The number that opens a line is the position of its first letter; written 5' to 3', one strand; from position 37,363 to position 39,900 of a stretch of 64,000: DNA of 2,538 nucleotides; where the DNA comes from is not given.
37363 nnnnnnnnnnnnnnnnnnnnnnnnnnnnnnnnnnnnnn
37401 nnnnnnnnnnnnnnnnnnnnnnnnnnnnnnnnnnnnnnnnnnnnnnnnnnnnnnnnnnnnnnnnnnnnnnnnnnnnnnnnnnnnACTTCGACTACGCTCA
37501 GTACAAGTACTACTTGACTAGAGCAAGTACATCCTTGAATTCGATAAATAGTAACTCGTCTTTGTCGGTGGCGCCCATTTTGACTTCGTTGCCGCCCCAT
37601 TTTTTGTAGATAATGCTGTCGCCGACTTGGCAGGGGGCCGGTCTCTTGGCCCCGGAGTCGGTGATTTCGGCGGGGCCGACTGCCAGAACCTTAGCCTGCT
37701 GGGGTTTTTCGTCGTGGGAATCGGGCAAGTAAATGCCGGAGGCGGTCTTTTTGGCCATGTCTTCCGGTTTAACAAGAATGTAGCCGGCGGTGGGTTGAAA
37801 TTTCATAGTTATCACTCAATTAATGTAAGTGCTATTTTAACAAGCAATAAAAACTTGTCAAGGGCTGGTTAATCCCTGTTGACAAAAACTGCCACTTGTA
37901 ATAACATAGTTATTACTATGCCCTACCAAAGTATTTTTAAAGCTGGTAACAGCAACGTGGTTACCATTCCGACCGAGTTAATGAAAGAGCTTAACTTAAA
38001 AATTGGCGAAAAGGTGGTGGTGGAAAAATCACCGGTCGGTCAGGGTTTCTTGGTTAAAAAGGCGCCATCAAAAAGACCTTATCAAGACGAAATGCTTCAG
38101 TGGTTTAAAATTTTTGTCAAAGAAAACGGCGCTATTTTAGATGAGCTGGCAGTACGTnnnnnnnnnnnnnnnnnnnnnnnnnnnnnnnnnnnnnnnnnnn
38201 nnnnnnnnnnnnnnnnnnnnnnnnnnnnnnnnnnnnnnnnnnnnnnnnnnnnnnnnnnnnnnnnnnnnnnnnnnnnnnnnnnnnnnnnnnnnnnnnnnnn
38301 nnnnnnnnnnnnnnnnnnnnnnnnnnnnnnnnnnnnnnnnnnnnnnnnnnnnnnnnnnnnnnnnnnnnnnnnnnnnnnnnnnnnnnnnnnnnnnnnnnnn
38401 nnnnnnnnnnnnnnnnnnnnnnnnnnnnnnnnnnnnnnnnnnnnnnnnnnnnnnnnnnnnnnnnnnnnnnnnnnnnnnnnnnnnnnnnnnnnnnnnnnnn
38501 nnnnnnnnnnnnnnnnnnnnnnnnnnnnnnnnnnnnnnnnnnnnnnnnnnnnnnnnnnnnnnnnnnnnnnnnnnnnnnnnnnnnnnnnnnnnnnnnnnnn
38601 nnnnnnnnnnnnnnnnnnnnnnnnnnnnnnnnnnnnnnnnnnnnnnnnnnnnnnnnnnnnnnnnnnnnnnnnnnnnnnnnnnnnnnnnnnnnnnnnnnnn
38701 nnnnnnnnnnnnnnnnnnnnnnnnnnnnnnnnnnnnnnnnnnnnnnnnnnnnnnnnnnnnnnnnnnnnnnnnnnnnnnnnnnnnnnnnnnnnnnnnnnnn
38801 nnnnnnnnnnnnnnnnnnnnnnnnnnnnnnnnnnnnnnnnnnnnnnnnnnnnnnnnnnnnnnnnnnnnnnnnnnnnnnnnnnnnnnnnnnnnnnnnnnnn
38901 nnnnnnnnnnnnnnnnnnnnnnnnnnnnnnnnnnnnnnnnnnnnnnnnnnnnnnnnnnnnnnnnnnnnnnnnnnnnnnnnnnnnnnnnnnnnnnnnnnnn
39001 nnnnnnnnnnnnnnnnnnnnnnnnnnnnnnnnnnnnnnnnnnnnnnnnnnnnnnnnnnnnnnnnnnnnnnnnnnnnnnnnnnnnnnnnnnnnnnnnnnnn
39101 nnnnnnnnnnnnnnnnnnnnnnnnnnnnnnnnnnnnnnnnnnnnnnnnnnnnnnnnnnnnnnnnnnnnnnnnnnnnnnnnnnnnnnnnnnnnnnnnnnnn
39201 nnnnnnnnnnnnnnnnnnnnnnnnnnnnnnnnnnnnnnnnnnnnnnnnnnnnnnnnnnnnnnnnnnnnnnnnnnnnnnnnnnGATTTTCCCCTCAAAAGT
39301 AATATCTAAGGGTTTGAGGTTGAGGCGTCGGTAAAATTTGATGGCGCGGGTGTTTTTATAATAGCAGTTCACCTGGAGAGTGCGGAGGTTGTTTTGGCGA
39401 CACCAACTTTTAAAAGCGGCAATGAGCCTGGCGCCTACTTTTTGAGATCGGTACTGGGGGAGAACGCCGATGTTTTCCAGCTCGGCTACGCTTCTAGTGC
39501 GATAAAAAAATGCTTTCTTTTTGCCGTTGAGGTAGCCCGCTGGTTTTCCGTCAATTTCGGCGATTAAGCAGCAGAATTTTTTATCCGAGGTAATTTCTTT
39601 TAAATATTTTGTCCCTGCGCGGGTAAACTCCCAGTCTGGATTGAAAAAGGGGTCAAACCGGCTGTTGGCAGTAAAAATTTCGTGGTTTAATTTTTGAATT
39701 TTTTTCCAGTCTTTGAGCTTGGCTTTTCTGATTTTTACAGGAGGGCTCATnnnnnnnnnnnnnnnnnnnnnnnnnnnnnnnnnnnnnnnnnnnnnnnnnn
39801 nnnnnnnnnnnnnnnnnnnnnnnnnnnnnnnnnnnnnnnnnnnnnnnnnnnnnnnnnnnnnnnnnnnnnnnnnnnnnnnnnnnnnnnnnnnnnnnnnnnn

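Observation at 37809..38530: Phd(AbrB-type)/Doc toxin–antitoxin pair transcribed divergently from the groESL control region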

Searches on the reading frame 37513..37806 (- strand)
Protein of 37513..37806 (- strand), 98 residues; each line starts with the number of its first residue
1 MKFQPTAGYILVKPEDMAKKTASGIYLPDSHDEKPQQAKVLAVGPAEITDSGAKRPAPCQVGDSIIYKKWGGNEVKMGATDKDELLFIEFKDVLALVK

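Call 6: search_protein_families(library=pfam, proteins=[window:37513-37806:-], max_evalue=0.01)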
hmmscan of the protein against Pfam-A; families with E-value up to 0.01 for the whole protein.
window:37513-37806:- (98 aa): 1 family
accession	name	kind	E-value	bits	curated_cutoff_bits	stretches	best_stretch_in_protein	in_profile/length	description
PF00166.26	Cpn10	-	1.3e-24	86.4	21.1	1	2-96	1-92/93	Chaperonin 10 Kd subunit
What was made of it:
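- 37510..37806 (-): groES (98 aa from the ATG at 37806). PF00166 Cpn10, E 1.3e-24 (call 6).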

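Call 7: search_protein_families(library=ncbifam, proteins=[window:37513-37806:-], max_evalue=0.01)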
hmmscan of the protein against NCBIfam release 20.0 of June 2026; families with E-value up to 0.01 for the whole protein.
window:37513-37806:- (98 aa): 15 families
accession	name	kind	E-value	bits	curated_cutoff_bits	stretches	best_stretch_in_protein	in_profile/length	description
NF001530.0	PRK00364.1-6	equivalog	3.4e-25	87.9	136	1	3-98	11-103/104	co-chaperone GroES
NF001531.0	PRK00364.2-2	subfamily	4.8e-22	77.8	96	1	1-97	1-93/94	co-chaperone GroES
NF001534.0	PRK00364.2-5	equivalog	4.2e-21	74.8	120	1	4-98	3-94/94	co-chaperone GroES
NF001533.0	PRK00364.2-4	subfamily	7.9e-21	73.9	99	1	1-97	4-97/98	co-chaperone GroES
NF001527.0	PRK00364.1-2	subfamily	1.1e-20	73.7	120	1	1-97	1-94/96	co-chaperone GroES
NF001529.0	PRK00364.1-5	subfamily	1.9e-19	69.6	133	1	1-97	1-94/95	co-chaperone GroES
NF001537.0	PRK00364.3-3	equivalog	9.9e-17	61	109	1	1-98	1-86/86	co-chaperone GroES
NF011106.0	PRK14533.1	equivalog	1.1e-16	60.5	128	1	1-97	1-89/91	co-chaperonin GroES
NF001539.0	PRK00364.3-5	equivalog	3.1e-15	56.1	122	1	1-97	1-89/91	co-chaperone GroES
NF001532.0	PRK00364.2-3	equivalog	2.6e-13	49.9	130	1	5-97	4-93/94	co-chaperone GroES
NF001526.0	PRK00364.1-1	subfamily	2.8e-13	49.9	130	1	1-97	1-95/96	co-chaperone GroES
NF001538.0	PRK00364.3-4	equivalog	3.2e-10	40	142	1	3-97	6-90/92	co-chaperone GroES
NF001535.0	PRK00364.3-1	equivalog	3.4e-09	36.8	215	1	1-97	1-89/118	co-chaperone GroES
NF001528.0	PRK00364.1-4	equivalog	8e-08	32.4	119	1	4-98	3-94/95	co-chaperone GroES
NF001536.0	PRK00364.3-2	equivalog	0.0055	16.7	147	1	4-98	4-100/109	co-chaperone GroES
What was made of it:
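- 37510..37806 (-): NCBIfam co-chaperone GroES models (call 7).
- Pfam and NCBIfam hits (calls 6, 7).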

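Call 21: find_related_loci(query=window:37513-37806:-, collection=genome_contigs, flank=4000)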
Query window:37513-37806:- (98 aa) in genome_contigs; peptide patterns used: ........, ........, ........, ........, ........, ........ (x = any residue, [..] = any of these).
599 stretches matched a pattern (row limit reached: there are more); 486 encode a relative of the query (tblastn E <= 1e-3); the best 80 are kept; 80 distinct loci.
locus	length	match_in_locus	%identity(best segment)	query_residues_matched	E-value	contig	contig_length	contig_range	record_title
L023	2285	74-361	86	3-98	2e-53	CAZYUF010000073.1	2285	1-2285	MAG TPA_asm: uncultured Pseudomonadales bacterium isolate SRP118108_co4_340 genome assembly, contig: NODE_69917_length_2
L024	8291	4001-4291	79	2-98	4e-50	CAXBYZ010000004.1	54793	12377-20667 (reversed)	MAG TPA_asm: uncultured bacterium isolate SRR3724644_binner12_Refined_54 genome assembly, contig: ERZ4200978.212, whole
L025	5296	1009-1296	80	3-98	1e-49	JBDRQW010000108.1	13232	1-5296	MAG: Candidatus Beckwithbacteria bacterium isolate MEGAHIT-group-2.65 k141_1194260, whole genome shotgun sequence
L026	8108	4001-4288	79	3-98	5e-49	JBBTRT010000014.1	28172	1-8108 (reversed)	MAG: Patescibacteria group bacterium isolate H52-bin002_1 H52_bin002_1_000000000014, whole genome shotgun sequence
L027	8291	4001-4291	81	2-98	2e-50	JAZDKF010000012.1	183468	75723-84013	MAG: Candidatus Beckwithbacteria bacterium isolate MEGAHIT-group-0.521 k141_7521200, whole genome shotgun sequence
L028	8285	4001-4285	65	2-97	3e-39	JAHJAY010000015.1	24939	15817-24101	MAG: Patescibacteria group bacterium isolate Modern_marine.mb.231 Modern_marine.mb.231_k141_761195, whole genome shotgun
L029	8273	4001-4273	65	3-96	4e-36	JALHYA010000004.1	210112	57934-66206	MAG: Patescibacteria group bacterium isolate PFL142 seq_379968, whole genome shotgun sequence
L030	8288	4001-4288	58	1-96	5e-36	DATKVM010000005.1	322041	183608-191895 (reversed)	MAG TPA_asm: Patescibacteria group bacterium isolate SMAG_U14133 k141_373655, whole genome shotgun sequence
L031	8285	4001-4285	60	1-98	2e-35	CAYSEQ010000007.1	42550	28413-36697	MAG TPA_asm: uncultured Gammaproteobacteria bacterium isolate binchicken_co30_31 genome assembly, contig: NODE_837_lengt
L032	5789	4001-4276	59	4-97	5e-35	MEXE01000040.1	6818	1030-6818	MAG: Candidatus Amesbacteria bacterium RBG_19FT_COMBO_48_16 rbg_19ft_combo_scaffold_5117, whole genome shotgun sequence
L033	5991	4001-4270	65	2-97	5e-35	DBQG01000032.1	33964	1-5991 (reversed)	MAG TPA_asm: Patescibacteria group bacterium UBA1400 UBA1400_contig_18428, whole genome shotgun sequence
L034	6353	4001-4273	62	2-98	9e-35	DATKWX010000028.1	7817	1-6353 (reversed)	MAG TPA_asm: Candidatus Bathyarchaeia archaeon isolate SMAG_U14175 k141_2814157, whole genome shotgun sequence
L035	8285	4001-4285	58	1-98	9e-35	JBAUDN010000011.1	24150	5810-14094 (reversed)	MAG: Microgenomates group bacterium isolate MFD13099_ilm_asm_bin3 k127_81606, whole genome shotgun sequence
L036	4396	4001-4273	62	5-98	7e-35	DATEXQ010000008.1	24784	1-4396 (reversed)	MAG TPA_asm: Patescibacteria group bacterium isolate SMAG_U8423 k141_6833, whole genome shotgun sequence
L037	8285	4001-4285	58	1-98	2e-34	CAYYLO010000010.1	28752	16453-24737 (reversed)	MAG TPA_asm: uncultured Gammaproteobacteria bacterium isolate binchicken_co144_799 genome assembly, contig: NODE_3410_le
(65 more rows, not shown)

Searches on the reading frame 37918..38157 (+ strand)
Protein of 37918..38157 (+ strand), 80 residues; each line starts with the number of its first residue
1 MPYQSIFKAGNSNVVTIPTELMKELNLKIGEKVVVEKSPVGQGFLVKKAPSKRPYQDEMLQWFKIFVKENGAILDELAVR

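Call 6: search_protein_families(library=pfam, proteins=[window:37918-38157:+], max_evalue=0.01)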
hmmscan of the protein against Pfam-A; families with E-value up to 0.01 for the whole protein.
window:37918-38157:+ (80 aa): 2 families
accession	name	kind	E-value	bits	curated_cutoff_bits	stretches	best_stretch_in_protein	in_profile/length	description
PF04014.23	MazE_antitoxin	-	5.6e-09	36.3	24.7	1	6-51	1-45/48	Antidote-toxin recognition MazE, bacterial antitoxin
PF24958.1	DUF7765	-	0.0019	18.7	27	1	15-48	47-80/102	Domain of unknown function (DUF7765)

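Call 7: search_protein_families(library=ncbifam, proteins=[window:37918-38157:+], max_evalue=0.01)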
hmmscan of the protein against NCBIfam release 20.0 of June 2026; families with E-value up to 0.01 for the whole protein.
window:37918-38157:+ (80 aa): 7 families
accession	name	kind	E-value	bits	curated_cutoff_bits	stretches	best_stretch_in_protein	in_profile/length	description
TIGR02609.1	doc_partner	hypoth_equivalog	2.3e-10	40.7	55.9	1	6-78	3-73/74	putative addiction module antidote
NF008463.0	PRK11347.1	equivalog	0.00019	21.6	101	1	6-60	5-56/83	antitoxin ChpS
NF007312.0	PRK09798.1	equivalog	0.00032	21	113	1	3-36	3-36/82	type II toxin-antitoxin system antitoxin MazE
NF033820.0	STM0539_fam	subfamily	0.00078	19.1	50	1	10-48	81-119/141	STM0539 family protein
NF052488.1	TAtMazEAgrob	equivalog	0.0043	17.2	130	1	6-48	7-46/87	type II toxin-antitoxin system antitoxin MazE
NF047400.1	MazE_PemI_antitoxin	equivalog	0.0045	16.8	50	1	8-49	4-41/68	type II toxin-antitoxin system PemI/MazE family antitoxin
NF007429.0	PRK09974.1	equivalog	0.0077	16.1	125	1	15-69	23-74/114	type II toxin-antitoxin system PrlF family antitoxin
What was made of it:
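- On AbrB/MazE/SpoVT-fold antitoxins (doc_partner type): It is nonetheless the best NCBIfam hit and covers the whole model (3-73 of 74), E 2.3e-10 (call 7).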

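Call 29: search_solved_structures(query=window:37918-38157:+, max_evalue=1, show_alignments=2)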
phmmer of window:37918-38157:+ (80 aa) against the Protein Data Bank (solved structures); distinct sequences matched with E-value up to 1: 4.
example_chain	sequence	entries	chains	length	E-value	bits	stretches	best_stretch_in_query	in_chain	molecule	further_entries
1mvf_D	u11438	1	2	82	0.042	17.7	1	3-36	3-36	PemI-like protein 1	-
1ub4_C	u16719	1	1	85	0.045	17.6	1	3-36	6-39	MazE protein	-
7dww_B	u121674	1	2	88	0.059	17.3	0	12-37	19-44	msDPBB_sym2 protein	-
2mrn_A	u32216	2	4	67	0.077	16.9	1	4-36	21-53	Antitoxin MazE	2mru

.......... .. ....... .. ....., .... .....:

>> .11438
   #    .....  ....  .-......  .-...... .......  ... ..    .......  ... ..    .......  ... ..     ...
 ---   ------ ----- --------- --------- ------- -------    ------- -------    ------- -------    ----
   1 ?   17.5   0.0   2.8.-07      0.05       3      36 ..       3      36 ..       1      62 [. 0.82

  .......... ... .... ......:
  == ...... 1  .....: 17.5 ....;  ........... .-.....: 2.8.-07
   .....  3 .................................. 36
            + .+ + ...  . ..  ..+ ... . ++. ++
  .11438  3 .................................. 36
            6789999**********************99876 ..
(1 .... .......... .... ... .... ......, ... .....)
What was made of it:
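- On AbrB/MazE/SpoVT-fold antitoxins (doc_partner type): Weak hits to MazE/PemI structures (call 29).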

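Call 54: search_protein_families(library=padloc, proteins=[window:37918-38157:+], max_evalue=0.01)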
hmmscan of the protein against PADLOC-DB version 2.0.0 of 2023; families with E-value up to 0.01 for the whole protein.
window:37918-38157:+ (80 aa): 0 families

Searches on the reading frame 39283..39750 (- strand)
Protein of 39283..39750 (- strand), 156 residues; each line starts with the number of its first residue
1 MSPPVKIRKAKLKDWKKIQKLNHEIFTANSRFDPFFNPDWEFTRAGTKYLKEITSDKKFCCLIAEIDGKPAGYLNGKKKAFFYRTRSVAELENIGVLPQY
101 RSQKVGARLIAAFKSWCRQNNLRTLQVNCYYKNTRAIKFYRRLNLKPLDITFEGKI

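Call 6: search_protein_families(library=pfam, proteins=[window:39283-39750:-], max_evalue=0.01)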
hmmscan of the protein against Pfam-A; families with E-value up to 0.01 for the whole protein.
window:39283-39750:- (156 aa): 5 families
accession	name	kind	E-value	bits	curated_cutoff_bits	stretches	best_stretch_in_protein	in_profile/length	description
PF00583.31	Acetyltransf_1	-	5.7e-18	65.7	20.7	1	37-143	13-114/116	Acetyltransferase (GNAT) family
PF13508.13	Acetyltransf_7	-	2.8e-11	44.1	27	1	59-143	3-80/84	Acetyltransferase (GNAT) domain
PF13420.13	Acetyltransf_4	-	1.4e-06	28.8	24.3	1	7-142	1-131/155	Acetyltransferase (GNAT) domain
PF13673.13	Acetyltransf_10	-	4.9e-06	27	23.6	1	51-143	23-105/128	Acetyltransferase (GNAT) domain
PF13523.12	Acetyltransf_8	-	0.0011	19.1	27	0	32-74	18-59/145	Acetyltransferase (GNAT) domain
